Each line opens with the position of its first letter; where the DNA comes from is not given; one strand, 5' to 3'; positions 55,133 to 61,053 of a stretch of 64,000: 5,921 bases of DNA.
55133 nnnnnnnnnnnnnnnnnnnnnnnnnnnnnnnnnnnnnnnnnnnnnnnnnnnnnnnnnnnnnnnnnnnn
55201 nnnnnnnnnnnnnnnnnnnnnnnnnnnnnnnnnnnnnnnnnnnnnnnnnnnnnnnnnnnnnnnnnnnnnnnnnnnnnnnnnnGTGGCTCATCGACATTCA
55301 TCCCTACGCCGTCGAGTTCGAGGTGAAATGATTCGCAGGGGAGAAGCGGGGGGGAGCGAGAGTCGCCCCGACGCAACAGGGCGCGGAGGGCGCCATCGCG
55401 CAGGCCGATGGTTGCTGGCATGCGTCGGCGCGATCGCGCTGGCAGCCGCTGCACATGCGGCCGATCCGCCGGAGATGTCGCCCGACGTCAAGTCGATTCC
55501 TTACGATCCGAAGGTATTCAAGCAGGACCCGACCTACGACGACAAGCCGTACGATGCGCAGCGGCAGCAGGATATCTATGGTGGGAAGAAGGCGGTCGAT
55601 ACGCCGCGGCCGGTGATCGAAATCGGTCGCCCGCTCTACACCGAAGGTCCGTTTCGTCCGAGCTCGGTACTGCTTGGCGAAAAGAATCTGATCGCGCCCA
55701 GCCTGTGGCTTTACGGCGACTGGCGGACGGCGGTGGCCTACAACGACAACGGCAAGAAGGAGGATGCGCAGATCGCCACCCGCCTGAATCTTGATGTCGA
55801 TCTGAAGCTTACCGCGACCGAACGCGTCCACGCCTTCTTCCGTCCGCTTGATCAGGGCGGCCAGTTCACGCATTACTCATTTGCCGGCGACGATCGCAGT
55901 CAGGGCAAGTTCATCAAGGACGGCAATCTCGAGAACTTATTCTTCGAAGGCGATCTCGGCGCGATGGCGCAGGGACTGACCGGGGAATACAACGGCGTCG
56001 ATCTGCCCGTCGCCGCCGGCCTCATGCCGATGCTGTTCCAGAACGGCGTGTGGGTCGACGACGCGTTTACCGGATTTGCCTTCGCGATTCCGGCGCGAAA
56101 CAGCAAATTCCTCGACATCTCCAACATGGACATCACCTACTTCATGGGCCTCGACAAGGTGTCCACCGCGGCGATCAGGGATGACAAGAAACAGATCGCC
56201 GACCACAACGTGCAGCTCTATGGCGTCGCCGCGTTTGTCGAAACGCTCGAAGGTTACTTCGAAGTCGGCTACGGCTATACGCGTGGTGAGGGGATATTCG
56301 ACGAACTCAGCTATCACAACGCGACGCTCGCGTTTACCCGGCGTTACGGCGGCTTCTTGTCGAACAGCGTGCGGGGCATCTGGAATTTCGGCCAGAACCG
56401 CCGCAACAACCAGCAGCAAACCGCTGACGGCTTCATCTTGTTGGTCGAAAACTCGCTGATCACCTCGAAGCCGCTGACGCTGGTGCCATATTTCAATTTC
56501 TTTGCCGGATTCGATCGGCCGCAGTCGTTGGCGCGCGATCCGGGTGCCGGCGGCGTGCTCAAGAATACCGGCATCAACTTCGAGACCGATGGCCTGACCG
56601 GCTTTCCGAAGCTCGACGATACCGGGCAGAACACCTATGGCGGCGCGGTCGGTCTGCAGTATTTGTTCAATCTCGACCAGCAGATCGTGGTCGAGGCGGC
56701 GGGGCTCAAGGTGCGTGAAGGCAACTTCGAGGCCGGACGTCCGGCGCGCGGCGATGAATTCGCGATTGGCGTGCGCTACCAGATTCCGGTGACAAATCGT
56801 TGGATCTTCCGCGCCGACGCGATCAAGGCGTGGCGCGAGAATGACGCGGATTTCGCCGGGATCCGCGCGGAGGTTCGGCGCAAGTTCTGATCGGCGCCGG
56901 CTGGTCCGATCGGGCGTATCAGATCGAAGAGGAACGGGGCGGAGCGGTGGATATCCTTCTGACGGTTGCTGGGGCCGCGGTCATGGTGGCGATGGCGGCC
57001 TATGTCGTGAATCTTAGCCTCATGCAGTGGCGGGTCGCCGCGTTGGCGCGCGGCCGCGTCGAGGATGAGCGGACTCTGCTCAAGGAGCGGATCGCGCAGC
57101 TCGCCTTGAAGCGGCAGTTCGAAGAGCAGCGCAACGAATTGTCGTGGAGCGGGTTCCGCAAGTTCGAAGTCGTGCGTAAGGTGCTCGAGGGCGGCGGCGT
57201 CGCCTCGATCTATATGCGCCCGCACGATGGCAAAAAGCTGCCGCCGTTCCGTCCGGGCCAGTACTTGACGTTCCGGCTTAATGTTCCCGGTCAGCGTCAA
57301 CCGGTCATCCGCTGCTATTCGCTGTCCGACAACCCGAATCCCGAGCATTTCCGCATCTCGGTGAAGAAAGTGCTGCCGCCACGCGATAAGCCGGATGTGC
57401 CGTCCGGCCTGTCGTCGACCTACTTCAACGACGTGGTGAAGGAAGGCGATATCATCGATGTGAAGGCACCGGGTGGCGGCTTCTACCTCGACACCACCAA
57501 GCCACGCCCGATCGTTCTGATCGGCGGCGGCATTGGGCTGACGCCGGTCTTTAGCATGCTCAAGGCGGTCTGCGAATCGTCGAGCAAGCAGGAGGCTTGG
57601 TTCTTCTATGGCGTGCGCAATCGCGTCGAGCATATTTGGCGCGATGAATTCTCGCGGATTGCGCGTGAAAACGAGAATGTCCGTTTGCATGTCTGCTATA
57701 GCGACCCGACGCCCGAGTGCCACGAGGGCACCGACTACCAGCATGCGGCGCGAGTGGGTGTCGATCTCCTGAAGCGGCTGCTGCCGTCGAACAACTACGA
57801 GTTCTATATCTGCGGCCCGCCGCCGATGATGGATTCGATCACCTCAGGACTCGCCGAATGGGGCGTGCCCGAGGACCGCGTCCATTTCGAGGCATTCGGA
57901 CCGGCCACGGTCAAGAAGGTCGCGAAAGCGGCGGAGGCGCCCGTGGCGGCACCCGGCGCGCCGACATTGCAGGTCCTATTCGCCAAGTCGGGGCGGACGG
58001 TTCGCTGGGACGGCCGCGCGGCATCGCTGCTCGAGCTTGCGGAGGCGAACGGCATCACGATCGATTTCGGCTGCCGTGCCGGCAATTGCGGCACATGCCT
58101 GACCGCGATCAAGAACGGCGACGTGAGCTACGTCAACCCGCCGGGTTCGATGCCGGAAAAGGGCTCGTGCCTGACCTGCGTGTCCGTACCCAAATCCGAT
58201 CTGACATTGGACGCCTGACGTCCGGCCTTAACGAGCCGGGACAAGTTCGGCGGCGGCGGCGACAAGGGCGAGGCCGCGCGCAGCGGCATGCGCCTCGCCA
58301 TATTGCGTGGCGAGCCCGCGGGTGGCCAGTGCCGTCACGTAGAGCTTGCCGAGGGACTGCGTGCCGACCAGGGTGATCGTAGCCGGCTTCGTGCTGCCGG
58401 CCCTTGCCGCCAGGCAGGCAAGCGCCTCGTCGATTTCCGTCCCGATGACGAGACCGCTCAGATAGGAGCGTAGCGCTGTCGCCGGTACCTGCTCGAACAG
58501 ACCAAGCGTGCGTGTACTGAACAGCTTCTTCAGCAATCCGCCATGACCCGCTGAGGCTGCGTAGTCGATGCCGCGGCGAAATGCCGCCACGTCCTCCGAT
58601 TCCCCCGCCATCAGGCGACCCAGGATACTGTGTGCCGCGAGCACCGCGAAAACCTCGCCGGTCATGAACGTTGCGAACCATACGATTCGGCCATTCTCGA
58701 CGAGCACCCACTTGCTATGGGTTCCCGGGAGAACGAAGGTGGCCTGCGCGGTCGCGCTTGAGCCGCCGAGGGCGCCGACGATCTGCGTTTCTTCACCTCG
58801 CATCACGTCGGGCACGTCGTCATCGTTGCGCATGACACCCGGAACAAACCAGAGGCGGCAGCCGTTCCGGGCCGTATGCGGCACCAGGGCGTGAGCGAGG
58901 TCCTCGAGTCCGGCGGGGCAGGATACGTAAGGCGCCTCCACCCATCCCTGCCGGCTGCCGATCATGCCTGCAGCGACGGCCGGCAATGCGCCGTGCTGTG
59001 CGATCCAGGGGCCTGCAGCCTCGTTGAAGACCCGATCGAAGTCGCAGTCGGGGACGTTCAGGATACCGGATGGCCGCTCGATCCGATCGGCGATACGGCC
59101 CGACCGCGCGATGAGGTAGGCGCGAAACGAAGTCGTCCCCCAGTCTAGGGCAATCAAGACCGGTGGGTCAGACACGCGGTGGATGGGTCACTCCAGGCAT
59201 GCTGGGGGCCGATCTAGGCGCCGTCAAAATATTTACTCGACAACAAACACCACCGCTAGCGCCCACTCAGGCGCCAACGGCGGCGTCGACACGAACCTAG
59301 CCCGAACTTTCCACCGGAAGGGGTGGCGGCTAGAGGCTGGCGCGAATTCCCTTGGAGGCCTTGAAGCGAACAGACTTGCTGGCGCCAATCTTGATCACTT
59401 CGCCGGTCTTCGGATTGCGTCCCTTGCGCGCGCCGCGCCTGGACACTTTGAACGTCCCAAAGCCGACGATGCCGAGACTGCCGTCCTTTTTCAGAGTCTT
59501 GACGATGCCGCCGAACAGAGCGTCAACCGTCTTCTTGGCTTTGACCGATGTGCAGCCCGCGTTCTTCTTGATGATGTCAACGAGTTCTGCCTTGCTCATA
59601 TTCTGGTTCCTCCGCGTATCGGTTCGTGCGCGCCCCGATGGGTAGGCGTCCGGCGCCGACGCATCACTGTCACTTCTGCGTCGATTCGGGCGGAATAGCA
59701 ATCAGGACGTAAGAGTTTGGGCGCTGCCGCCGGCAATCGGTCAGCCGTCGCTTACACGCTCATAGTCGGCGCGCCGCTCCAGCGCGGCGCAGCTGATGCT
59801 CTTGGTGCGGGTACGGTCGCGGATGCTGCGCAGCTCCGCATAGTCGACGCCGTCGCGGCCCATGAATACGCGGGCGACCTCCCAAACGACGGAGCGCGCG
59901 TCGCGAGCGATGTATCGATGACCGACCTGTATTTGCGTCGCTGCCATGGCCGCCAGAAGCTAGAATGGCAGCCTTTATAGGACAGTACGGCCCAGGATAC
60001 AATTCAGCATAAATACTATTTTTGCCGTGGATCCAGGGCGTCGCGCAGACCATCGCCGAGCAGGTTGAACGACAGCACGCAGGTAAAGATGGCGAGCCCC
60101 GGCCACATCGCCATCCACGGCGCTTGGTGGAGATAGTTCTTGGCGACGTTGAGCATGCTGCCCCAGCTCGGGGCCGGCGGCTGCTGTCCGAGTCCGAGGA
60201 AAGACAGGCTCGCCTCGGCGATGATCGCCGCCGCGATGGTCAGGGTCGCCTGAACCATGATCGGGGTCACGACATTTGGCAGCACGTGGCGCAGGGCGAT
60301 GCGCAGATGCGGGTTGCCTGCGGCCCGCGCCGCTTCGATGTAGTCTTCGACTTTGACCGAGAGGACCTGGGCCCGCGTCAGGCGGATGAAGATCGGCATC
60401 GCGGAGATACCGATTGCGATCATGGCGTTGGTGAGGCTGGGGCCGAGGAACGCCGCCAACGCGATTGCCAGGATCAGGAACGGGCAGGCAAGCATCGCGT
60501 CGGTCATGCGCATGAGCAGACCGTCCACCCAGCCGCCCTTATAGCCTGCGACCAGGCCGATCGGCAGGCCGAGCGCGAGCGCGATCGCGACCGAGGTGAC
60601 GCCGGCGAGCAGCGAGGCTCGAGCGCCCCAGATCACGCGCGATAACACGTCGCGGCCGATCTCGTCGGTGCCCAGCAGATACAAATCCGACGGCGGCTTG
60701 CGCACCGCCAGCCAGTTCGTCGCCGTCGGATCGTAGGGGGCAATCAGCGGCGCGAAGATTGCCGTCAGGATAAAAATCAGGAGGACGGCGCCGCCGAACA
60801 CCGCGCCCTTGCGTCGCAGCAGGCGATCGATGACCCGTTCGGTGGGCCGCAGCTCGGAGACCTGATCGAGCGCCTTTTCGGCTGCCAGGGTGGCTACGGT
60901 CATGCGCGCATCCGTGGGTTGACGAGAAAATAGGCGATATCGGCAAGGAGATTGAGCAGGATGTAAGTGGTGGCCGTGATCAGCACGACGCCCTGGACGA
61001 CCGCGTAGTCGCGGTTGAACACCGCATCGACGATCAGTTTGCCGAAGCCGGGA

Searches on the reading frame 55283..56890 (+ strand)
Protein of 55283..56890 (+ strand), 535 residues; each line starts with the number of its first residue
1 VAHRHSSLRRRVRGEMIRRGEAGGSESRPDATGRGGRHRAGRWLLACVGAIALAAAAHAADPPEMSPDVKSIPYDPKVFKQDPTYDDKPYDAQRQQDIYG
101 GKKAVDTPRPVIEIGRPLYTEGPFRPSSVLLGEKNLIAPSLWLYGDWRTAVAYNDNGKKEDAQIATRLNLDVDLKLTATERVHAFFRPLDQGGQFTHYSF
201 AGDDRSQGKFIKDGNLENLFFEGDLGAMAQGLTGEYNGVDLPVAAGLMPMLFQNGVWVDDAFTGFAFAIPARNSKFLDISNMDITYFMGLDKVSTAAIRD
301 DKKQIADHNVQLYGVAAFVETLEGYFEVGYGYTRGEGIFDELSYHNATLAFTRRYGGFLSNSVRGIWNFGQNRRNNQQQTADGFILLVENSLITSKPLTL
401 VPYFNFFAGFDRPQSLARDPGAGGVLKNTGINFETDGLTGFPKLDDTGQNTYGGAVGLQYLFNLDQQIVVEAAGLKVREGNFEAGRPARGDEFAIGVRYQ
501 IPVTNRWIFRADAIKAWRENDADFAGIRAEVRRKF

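Call 3: search_protein_families(library=pfam, proteins=[window:55283-56890:+], max_evalue=0.01)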
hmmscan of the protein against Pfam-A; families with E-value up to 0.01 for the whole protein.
window:55283-56890:+ (535 aa): 0 families

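Call 4: search_protein_families(library=ncbifam, proteins=[window:55283-56890:+], max_evalue=0.01)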
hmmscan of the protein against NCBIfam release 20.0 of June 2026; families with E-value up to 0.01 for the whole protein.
window:55283-56890:+ (535 aa): 0 families

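Call 67: search_protein_families(library=pfam, proteins=[window:55328-56890:+], max_evalue=5)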
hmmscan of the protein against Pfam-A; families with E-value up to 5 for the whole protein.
window:55328-56890:+ (520 aa): 1 family
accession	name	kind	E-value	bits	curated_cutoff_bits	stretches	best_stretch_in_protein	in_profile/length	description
PF06724.16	DUF1206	-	0.13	12.8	26.2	1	5-42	24-61/70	Domain of Unknown Function (DUF1206)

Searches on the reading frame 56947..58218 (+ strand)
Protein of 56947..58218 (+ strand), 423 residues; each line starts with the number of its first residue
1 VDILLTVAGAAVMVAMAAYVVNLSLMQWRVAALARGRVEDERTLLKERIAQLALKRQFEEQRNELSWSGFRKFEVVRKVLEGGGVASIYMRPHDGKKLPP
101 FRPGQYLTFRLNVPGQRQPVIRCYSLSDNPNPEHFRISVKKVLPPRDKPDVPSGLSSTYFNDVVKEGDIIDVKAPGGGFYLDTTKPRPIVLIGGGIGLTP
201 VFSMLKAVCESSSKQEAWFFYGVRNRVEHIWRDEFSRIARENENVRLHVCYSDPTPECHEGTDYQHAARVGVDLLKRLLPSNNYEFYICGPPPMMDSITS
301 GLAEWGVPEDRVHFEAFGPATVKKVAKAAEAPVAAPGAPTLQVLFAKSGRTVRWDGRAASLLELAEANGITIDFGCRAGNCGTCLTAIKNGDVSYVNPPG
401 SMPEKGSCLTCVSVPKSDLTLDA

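Call 11: search_protein_families(library=pfam, proteins=[window:56947-58218:+], max_evalue=0.001)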
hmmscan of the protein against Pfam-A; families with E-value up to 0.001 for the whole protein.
window:56947-58218:+ (423 aa): 4 families
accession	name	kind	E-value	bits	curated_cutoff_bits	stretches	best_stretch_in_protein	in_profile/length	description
PF00175.26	NAD_binding_1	-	1.7e-19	70.9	22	1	191-298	1-107/109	Oxidoreductase NAD-binding domain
PF00111.32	Fer2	-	2e-11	44.1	21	1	348-416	6-77/77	2Fe-2S iron-sulfur cluster binding domain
PF00970.30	FAD_binding_6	-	5.1e-07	30.4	21.1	1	100-179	29-97/99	Oxidoreductase FAD-binding domain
PF08030.17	NAD_binding_6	-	4.2e-05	24.1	22.2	1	189-253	4-76/156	Ferric reductase NAD binding domain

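Call 48: search_solved_structures(query=window:56947-58218:+, max_evalue=0.0001)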
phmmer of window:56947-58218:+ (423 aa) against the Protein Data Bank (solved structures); distinct sequences matched with E-value up to 0.0001: 116 (the best 60 are shown).
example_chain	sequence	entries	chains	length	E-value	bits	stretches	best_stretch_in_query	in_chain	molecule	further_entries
3ozu_A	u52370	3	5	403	2.9e-49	171.2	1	65-320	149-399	Flavohemoprotein | Flavohemoglobin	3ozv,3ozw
1cqx_A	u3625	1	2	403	4e-49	170.8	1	65-320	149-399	FLAVOHEMOPROTEIN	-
1gvh_A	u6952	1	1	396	2.6e-31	112.1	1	65-321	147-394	FLAVOHEMOPROTEIN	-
4eh1_A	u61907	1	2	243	1e-29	106.8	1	71-320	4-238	Flavohemoprotein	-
7qty_A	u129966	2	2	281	2.7e-27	98.9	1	113-318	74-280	Na(+)-translocating NADH-quinone reductase subunit F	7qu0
7xk3_F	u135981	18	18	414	2.5e-26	95.6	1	117-318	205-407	Na(+)-translocating NADH-quinone reductase subunit F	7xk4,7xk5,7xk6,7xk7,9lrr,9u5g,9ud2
8a1t_F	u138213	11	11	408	2.9e-26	95.4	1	117-318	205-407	Na(+)-translocating NADH-quinone reductase subunit F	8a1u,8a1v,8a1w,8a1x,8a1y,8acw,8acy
4u9u_A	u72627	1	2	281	1.3e-25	93.2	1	117-318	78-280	Na(+)-translocating NADH-quinone reductase subunit F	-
8ad4_A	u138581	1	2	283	1.4e-25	93.2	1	117-318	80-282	Na(+)-translocating NADH-quinone reductase subunit F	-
4uaj_A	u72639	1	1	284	1.4e-25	93.2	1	117-318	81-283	Na(+)-translocating NADH-quinone reductase subunit F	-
8ad3_A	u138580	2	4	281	6.4e-25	91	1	117-315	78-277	Na(+)-translocating NADH-quinone reductase subunit F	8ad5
1tvc_A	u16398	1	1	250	1.4e-22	83.3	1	91-320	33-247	METHANE MONOOXYGENASE COMPONENT C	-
7qu3_A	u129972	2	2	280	1.5e-22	83.2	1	116-318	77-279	Na(+)-translocating NADH-quinone reductase subunit F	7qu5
2pia_A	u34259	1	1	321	1.1e-21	80.3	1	69-422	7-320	PHTHALATE DIOXYGENASE REDUCTASE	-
2r6h_A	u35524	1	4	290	2e-21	79.5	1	118-318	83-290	NADH:ubiquinone oxidoreductase, Na translocating, F subunit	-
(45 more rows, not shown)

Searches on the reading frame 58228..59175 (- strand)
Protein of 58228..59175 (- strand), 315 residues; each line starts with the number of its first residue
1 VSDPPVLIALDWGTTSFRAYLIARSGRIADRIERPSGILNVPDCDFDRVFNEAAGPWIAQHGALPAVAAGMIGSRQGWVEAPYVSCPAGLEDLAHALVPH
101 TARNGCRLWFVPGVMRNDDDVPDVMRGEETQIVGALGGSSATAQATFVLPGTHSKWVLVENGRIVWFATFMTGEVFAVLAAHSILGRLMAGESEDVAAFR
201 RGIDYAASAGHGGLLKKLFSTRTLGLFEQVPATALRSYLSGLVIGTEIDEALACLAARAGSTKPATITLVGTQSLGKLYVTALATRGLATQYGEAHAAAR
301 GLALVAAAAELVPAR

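Call 11: search_protein_families(library=pfam, proteins=[window:58228-59175:-], max_evalue=0.001)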
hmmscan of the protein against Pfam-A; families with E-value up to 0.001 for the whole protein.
window:58228-59175:- (315 aa): 1 family
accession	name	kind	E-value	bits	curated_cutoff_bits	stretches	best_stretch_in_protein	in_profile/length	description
PF05035.17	DGOK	-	7.6e-95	317.5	25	1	11-303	1-279/281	2-keto-3-deoxy-galactonokinase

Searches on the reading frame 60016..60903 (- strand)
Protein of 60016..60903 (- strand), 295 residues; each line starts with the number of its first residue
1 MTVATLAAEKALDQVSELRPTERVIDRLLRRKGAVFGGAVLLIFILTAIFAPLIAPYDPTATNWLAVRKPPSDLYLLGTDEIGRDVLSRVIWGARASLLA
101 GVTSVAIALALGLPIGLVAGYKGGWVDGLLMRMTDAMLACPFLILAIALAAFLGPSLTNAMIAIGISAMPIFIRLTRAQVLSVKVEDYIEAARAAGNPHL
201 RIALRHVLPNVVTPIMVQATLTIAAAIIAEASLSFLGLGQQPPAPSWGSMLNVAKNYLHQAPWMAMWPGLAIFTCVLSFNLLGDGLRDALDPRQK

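Call 11: search_protein_families(library=pfam, proteins=[window:60016-60903:-], max_evalue=0.001)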
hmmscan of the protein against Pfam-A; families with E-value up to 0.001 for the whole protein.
window:60016-60903:- (295 aa): 2 families
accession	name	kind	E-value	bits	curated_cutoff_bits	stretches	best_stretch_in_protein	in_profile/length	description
PF00528.27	BPD_transp_1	-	8.3e-35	120.6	26.4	1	112-294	1-182/184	Binding-protein-dependent transport system inner membrane component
PF12911.12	OppC_N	-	1.6e-14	53.9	23.9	1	21-71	3-53/53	N-terminal TM domain of oligopeptide transport permease C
